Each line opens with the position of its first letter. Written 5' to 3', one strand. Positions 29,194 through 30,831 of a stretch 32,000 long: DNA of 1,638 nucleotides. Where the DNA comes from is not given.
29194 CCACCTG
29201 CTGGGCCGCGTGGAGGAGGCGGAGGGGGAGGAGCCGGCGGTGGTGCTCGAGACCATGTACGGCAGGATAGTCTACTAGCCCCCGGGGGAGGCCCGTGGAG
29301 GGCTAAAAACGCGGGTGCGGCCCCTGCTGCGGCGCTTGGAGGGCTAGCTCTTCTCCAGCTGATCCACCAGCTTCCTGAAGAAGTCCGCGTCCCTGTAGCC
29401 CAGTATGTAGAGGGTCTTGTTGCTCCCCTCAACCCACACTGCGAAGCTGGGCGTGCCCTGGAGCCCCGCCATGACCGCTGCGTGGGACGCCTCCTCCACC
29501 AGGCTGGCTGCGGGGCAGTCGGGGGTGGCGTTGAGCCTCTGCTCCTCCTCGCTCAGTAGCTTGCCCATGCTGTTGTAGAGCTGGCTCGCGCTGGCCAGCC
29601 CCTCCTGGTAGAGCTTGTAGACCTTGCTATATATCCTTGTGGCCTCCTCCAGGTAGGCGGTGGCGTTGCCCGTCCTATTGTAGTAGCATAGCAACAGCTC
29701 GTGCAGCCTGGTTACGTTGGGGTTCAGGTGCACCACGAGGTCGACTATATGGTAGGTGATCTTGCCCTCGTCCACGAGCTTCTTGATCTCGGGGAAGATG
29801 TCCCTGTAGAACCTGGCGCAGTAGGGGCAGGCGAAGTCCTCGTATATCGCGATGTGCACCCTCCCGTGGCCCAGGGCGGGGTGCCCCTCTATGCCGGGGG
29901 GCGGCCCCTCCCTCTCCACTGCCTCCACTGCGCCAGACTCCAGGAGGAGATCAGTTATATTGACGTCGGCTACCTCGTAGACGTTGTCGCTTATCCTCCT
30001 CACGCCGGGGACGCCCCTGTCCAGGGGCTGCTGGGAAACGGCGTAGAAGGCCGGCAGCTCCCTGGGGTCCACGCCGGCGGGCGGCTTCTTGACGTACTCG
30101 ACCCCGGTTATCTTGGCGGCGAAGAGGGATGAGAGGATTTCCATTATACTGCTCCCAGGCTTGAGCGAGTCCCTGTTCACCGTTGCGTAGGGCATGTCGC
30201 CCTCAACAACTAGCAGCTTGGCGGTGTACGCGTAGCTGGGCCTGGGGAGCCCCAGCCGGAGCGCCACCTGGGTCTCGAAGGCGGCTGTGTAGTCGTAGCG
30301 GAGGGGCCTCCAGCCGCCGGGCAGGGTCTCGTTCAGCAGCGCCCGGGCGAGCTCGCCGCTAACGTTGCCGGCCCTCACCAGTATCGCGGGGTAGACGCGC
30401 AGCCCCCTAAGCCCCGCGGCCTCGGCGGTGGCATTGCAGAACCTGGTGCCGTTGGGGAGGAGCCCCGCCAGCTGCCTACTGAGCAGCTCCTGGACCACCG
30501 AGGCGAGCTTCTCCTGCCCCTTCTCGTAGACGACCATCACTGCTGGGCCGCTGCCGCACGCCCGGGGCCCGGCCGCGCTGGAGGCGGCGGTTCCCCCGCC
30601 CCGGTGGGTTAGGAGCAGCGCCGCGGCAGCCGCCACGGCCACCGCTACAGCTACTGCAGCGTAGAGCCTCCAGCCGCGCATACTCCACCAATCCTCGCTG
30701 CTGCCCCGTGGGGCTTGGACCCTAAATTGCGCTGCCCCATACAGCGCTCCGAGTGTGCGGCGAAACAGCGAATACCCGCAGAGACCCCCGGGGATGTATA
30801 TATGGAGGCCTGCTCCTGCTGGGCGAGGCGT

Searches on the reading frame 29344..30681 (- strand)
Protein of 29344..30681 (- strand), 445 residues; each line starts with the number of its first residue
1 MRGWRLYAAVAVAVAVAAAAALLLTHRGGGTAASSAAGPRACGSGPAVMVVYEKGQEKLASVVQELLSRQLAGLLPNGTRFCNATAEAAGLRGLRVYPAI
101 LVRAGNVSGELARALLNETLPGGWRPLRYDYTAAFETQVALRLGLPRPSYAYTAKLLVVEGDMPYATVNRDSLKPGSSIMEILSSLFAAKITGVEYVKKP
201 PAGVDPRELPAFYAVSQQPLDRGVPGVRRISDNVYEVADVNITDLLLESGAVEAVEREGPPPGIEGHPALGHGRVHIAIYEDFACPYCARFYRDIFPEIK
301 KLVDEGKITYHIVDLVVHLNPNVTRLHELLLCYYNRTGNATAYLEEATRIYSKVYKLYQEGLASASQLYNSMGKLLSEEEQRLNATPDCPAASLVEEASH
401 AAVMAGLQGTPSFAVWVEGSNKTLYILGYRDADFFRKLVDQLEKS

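Call 19: search_protein_families(library=pfam, proteins=[window:29344-30681:-], max_evalue=0.0001)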
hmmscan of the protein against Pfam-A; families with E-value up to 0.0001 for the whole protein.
window:29344-30681:- (445 aa): 2 families
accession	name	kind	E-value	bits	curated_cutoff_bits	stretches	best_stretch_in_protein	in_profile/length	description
PF13462.12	Thioredoxin_4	-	2.1e-13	51.3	23.2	1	274-415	14-145/165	Thioredoxin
PF13098.12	Thioredoxin_2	-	2.1e-05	25.3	27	0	270-438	2-103/104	Thioredoxin-like domain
